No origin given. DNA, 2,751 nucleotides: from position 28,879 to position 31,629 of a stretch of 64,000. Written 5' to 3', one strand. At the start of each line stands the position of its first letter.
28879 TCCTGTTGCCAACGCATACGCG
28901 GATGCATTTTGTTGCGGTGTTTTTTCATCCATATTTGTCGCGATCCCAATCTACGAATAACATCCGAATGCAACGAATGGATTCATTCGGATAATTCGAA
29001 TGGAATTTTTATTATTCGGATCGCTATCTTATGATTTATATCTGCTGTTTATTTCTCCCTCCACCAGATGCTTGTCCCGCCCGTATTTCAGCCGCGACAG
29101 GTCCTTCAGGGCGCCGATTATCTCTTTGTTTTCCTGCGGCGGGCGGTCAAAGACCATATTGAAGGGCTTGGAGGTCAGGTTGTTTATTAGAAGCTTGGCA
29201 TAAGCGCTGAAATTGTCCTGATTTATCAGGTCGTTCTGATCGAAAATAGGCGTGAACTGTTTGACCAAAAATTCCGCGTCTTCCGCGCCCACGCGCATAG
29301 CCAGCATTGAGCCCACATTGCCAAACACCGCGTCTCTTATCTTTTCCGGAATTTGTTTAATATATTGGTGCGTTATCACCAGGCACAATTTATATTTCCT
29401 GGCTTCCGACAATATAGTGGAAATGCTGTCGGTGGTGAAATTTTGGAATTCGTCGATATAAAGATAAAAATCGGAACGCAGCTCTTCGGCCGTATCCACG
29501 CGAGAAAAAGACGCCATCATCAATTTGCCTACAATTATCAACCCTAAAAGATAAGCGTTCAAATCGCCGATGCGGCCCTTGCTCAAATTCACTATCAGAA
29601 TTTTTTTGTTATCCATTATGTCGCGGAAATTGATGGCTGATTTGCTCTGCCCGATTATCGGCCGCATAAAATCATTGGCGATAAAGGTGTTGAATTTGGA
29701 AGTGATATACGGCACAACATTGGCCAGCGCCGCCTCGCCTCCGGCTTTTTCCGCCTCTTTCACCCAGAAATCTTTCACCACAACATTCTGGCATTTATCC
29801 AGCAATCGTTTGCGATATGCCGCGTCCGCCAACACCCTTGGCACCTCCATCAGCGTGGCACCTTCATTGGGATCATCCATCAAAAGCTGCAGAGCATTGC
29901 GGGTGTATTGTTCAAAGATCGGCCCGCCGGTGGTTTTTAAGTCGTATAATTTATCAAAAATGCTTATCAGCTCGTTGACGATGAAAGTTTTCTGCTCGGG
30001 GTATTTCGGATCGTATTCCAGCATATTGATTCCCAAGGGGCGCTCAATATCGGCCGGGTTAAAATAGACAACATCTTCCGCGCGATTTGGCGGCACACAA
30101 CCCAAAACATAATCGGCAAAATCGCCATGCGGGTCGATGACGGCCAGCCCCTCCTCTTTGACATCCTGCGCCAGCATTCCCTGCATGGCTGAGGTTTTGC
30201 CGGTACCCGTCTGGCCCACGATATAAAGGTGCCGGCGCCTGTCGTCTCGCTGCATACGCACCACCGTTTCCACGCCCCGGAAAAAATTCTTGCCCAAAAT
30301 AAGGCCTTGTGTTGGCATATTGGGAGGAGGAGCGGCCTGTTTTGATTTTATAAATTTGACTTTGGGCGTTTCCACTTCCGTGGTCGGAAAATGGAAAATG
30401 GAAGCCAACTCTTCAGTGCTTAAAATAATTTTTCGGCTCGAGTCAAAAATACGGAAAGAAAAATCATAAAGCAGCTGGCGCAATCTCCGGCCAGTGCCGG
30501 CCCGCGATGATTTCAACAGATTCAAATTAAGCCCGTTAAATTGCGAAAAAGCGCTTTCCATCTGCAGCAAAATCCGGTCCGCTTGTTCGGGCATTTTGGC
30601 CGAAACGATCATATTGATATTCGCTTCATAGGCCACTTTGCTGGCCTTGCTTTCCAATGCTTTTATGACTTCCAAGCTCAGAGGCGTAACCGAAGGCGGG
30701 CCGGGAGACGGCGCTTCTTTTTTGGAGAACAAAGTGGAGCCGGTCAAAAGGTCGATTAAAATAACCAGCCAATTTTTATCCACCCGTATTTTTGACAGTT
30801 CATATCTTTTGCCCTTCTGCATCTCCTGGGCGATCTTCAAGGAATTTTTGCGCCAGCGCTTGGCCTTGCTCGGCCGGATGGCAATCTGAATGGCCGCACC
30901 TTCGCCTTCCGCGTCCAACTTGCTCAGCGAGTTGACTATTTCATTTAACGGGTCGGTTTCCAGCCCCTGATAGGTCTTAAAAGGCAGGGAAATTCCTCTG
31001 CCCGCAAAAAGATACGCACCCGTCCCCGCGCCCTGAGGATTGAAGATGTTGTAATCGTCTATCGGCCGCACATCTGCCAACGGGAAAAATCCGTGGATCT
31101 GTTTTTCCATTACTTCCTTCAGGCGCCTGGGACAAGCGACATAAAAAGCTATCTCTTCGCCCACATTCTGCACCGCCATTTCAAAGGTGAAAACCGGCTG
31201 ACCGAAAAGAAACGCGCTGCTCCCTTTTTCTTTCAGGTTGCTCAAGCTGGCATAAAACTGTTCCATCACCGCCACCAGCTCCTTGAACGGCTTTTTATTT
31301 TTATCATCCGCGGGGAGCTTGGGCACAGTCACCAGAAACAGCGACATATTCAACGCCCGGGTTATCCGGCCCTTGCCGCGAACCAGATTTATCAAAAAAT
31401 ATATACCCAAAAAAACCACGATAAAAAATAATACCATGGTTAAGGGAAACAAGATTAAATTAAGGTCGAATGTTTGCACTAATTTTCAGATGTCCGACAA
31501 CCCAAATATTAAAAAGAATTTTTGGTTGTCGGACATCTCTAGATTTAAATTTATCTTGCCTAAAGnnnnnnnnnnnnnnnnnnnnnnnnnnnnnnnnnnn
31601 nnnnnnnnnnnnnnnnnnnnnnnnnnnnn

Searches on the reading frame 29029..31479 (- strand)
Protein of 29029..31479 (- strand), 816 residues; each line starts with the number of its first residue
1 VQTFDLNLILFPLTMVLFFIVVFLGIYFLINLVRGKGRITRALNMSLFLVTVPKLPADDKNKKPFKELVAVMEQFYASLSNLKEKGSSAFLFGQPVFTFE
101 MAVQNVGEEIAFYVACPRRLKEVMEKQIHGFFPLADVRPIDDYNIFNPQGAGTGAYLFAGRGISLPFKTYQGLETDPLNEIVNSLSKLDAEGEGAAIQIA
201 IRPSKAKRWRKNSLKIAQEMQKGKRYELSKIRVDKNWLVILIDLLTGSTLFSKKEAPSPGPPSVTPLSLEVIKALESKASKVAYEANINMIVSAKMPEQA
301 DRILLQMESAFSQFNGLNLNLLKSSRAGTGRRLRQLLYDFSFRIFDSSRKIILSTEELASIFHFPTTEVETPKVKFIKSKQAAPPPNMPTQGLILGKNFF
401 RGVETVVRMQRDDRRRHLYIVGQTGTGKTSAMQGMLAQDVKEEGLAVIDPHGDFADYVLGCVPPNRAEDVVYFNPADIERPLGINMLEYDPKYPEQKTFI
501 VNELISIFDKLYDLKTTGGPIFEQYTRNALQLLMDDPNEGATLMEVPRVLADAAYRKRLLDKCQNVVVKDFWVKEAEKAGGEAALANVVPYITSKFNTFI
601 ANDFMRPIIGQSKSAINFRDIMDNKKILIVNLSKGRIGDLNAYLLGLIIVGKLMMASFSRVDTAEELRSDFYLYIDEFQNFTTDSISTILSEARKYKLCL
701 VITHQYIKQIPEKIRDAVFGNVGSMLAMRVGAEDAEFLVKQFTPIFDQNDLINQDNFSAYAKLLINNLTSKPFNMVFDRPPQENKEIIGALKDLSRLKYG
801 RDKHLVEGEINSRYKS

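Call 81: search_protein_families(library=pfam, proteins=[window:29029-31479:-], max_evalue=0.001)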
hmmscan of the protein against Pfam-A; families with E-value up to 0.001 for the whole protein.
window:29029-31479:- (816 aa): 4 families
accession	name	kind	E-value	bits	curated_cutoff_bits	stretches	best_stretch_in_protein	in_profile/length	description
PF10412.15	TrwB_AAD_bind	-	1.2e-08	34.8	20.5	1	409-477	9-72/387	Type IV secretion-system coupling protein DNA-binding domain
PF01935.23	DUF87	-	4.5e-08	33.9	23.2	1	415-491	23-94/220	Helicase HerA, central domain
PF13401.12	AAA_22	-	0.00025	21.8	27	0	413-442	3-32/130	AAA domain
PF12696.13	TraG-D_C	-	0.00033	21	22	1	671-729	2-65/126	TraM recognition site of TraD and TraG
